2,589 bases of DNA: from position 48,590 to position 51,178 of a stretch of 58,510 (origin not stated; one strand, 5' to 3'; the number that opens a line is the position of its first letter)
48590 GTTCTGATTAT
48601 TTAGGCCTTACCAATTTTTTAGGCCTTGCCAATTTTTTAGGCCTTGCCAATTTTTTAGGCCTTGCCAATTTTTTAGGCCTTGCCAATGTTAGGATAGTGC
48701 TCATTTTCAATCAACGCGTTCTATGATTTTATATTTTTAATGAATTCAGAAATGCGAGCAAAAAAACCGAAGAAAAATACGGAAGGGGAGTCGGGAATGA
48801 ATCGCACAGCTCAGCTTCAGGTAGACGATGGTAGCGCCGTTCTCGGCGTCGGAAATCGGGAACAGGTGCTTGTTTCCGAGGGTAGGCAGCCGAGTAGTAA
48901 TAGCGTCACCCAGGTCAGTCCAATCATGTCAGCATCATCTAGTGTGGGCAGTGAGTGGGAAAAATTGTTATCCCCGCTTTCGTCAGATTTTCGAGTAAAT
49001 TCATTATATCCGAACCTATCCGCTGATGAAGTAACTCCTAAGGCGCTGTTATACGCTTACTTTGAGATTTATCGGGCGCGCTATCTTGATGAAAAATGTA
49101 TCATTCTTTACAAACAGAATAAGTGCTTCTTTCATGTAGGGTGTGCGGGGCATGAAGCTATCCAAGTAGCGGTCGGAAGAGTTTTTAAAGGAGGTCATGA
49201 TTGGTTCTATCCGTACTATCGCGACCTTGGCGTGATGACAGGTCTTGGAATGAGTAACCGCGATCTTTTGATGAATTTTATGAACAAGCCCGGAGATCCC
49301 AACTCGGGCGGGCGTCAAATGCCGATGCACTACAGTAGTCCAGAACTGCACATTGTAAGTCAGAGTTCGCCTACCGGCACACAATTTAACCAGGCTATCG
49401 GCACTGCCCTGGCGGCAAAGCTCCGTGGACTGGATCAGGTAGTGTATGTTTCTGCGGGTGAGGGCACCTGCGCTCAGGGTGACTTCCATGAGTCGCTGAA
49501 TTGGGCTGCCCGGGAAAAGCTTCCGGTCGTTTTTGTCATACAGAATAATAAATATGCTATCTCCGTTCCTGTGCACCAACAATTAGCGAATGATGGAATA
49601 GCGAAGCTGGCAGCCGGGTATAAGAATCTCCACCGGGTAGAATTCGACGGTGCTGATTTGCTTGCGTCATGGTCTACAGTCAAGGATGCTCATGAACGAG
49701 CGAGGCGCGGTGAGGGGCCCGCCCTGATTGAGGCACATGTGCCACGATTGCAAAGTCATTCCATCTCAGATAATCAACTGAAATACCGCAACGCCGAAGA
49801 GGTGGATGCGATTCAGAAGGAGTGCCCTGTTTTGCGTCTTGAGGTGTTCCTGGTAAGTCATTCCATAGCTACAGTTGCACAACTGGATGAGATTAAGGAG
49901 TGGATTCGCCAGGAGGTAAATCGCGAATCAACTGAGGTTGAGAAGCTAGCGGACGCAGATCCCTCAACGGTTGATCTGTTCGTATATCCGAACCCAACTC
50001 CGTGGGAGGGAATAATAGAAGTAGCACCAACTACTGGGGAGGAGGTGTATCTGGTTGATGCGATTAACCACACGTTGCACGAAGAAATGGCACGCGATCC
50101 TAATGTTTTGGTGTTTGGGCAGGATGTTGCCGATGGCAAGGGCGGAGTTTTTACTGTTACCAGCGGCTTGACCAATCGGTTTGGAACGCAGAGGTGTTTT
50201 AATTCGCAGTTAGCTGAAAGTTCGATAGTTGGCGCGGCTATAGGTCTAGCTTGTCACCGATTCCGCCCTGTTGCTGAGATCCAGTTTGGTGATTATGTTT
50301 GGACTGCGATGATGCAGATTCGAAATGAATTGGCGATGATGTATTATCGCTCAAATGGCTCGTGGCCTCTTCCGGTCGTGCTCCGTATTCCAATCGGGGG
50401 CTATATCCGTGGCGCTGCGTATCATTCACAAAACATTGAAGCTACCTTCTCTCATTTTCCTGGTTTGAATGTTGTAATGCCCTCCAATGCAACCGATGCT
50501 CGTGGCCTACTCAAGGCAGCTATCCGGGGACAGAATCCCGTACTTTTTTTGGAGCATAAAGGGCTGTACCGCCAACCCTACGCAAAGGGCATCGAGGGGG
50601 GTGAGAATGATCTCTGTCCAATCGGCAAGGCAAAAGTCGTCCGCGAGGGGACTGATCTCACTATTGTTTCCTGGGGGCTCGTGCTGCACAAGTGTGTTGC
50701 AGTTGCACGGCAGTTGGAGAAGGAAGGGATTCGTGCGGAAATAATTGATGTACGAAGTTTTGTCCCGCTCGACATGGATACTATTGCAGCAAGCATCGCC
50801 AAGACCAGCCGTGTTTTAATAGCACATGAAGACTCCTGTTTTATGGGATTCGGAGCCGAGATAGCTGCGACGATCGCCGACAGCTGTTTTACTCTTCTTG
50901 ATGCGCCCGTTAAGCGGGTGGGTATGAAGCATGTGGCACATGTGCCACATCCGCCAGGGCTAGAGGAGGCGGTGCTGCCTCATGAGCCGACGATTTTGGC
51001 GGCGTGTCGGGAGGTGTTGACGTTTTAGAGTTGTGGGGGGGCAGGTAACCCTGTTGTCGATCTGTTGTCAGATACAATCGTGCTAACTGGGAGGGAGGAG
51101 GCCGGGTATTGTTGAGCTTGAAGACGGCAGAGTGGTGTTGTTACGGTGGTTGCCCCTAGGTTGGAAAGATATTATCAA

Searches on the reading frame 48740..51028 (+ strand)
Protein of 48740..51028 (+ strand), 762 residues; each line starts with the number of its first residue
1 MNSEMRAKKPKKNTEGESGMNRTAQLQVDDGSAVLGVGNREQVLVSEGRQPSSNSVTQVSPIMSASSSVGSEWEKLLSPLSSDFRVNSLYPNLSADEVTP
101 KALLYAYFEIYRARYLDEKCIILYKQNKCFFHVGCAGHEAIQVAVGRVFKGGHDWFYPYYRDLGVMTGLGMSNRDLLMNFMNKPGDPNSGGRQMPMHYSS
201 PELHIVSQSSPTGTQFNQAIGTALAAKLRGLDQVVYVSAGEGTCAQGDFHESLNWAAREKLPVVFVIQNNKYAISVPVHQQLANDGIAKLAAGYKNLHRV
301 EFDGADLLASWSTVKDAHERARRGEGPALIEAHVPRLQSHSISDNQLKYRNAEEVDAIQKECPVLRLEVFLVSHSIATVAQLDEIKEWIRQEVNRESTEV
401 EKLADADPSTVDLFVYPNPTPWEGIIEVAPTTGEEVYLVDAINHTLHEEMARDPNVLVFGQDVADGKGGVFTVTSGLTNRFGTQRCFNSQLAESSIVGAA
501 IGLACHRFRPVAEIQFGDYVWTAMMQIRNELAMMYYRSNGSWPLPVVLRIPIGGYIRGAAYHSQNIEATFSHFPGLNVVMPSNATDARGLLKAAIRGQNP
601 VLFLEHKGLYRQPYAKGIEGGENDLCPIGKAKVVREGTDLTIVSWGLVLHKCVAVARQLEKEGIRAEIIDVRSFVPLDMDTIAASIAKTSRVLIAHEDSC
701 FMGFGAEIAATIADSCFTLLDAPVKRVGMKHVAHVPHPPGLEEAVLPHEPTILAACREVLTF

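Call 38: search_protein_families(library=pfam, proteins=[window:48740-51028:+])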
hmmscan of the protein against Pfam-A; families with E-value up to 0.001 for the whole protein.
window:48740-51028:+ (762 aa): 5 families
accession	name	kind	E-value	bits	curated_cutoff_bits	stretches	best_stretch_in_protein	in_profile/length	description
PF00676.26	E1_dh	-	3.7e-62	210.4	22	1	114-403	8-294/300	Dehydrogenase E1 component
PF02779.29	Transket_pyr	-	1.8e-42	145.4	27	1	439-611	6-173/174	Transketolase, pyrimidine binding domain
PF02780.25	Transketolase_C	-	1.5e-36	125.5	25.9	1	629-751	1-123/124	Transketolase, C-terminal domain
PF02775.26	TPP_enzyme_C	-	2.1e-05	24.8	21.9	1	212-331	26-150/151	Thiamine pyrophosphate enzyme, C-terminal TPP binding domain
PF13292.11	DXP_synthase_N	-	0.00064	19.5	21.2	1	210-278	111-179/274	1-deoxy-D-xylulose-5-phosphate synthase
